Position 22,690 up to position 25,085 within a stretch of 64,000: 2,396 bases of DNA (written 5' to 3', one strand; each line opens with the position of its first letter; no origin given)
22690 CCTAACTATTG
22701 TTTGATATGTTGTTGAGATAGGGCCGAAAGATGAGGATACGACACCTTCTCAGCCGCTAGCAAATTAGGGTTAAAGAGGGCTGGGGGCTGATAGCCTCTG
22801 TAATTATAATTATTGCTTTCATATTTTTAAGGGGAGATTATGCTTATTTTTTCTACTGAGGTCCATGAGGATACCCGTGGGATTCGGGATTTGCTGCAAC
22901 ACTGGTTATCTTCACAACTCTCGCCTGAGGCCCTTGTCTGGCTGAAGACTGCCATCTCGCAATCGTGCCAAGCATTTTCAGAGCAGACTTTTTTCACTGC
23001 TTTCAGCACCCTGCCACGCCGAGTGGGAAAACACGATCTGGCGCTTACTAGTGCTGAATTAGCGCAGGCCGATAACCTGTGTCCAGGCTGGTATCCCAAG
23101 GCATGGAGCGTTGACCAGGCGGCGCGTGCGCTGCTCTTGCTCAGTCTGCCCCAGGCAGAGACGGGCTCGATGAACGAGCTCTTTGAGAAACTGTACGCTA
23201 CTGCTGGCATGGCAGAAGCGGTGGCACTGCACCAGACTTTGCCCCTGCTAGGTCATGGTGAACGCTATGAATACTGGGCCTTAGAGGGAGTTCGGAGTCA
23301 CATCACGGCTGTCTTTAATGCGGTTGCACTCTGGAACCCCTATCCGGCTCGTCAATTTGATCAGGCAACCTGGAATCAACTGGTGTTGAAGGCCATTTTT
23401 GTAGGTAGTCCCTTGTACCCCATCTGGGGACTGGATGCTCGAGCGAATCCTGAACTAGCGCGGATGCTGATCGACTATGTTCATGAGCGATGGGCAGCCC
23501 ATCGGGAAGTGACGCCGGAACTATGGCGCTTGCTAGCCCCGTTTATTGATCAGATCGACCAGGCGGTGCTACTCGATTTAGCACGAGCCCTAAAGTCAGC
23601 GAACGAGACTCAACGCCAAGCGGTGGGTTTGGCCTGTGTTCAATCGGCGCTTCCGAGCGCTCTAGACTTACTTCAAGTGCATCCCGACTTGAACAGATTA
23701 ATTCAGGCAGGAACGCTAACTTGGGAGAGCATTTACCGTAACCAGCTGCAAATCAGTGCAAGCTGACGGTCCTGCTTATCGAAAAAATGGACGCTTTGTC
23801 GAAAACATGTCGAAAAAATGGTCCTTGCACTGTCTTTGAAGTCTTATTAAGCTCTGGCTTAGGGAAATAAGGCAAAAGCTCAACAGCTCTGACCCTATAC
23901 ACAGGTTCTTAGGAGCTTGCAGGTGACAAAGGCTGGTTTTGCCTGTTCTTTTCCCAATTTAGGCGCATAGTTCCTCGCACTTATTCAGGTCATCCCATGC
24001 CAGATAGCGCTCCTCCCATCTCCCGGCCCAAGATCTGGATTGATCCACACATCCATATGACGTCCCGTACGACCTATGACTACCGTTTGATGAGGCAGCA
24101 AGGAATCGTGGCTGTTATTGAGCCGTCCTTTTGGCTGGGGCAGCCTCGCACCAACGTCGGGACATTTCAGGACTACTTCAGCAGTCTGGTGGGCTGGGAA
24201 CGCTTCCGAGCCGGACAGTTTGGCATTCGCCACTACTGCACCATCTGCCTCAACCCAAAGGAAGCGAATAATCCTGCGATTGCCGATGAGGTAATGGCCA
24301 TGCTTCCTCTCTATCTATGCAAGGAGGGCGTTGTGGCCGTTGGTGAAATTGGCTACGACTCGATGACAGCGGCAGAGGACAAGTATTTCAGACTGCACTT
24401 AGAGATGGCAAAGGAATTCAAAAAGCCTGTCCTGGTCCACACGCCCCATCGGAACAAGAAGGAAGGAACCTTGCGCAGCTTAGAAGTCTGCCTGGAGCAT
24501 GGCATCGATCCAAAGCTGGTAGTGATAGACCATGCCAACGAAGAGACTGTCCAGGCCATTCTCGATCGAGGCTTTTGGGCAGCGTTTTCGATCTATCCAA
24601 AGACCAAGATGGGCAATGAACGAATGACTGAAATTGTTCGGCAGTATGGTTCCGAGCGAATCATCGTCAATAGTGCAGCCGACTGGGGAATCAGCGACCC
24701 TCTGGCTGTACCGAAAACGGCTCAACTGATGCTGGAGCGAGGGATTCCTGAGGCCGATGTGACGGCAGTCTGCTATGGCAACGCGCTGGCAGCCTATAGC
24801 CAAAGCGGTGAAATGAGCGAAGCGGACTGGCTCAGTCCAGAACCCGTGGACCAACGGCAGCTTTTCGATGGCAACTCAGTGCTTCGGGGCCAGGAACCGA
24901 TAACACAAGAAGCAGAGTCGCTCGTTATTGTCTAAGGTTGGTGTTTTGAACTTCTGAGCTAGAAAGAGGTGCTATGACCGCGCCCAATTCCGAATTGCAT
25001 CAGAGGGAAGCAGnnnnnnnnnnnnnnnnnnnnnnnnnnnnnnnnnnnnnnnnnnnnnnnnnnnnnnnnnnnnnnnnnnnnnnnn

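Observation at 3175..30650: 27-kb contiguous scytonemin supercluster: scy genes, a divergent trp/aro/tyr supply operon, a dedicated two-component system and ebo genes side by side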

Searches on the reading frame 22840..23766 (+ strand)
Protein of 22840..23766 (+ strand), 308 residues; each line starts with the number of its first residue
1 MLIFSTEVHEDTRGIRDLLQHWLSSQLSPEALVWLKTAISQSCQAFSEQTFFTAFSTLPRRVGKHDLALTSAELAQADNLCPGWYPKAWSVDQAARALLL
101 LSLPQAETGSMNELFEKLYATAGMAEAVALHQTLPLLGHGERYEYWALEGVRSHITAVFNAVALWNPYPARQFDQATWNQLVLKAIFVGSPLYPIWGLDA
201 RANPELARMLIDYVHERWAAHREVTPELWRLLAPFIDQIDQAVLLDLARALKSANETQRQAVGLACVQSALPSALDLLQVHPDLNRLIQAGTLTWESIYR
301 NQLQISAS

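Call 4: search_protein_families(library=ncbifam, proteins=[window:22840-23766:+], max_evalue=0.00001)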
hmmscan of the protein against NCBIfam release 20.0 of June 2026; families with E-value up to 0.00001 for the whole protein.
window:22840-23766:+ (308 aa): 2 families
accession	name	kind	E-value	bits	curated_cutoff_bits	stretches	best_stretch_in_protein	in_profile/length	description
NF035937.1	EboA_family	subfamily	6.6e-90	300.8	320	1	15-232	1-218/219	EboA family metabolite traffic protein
NF035938.1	EboA_domain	domain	1.7e-48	164.4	50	1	92-232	1-140/140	EboA domain-containing protein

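Call 77: search_protein_families(library=pfam, proteins=[window:22840-23766:+], max_evalue=0.001)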
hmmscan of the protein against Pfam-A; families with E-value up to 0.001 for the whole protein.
window:22840-23766:+ (308 aa): 0 families

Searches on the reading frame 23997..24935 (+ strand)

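Call 4: search_protein_families(library=ncbifam, proteins=[window:23997-24935:+], max_evalue=0.00001)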
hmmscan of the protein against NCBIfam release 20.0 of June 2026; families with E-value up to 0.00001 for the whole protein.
window:23997-24935:+ (312 aa): 2 families
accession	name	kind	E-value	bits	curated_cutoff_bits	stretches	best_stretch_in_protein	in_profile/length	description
TIGR00010.1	TIGR00010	subfamily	8.1e-11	41.8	206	1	78-228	54-203/253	YchF/TatD family DNA exonuclease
NF008075.0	PRK10812.1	equivalog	3.1e-09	36.5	438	1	107-232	84-210/265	metal-dependent hydrolase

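Call 77: search_protein_families(library=pfam, proteins=[window:23997-24935:+], max_evalue=0.001)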
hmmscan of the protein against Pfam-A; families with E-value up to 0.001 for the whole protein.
window:23997-24935:+ (312 aa): 1 family
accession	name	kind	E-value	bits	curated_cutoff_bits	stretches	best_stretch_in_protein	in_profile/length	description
PF01026.27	TatD_DNase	-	1.3e-16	61.2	27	1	15-267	1-252/253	TatD related DNase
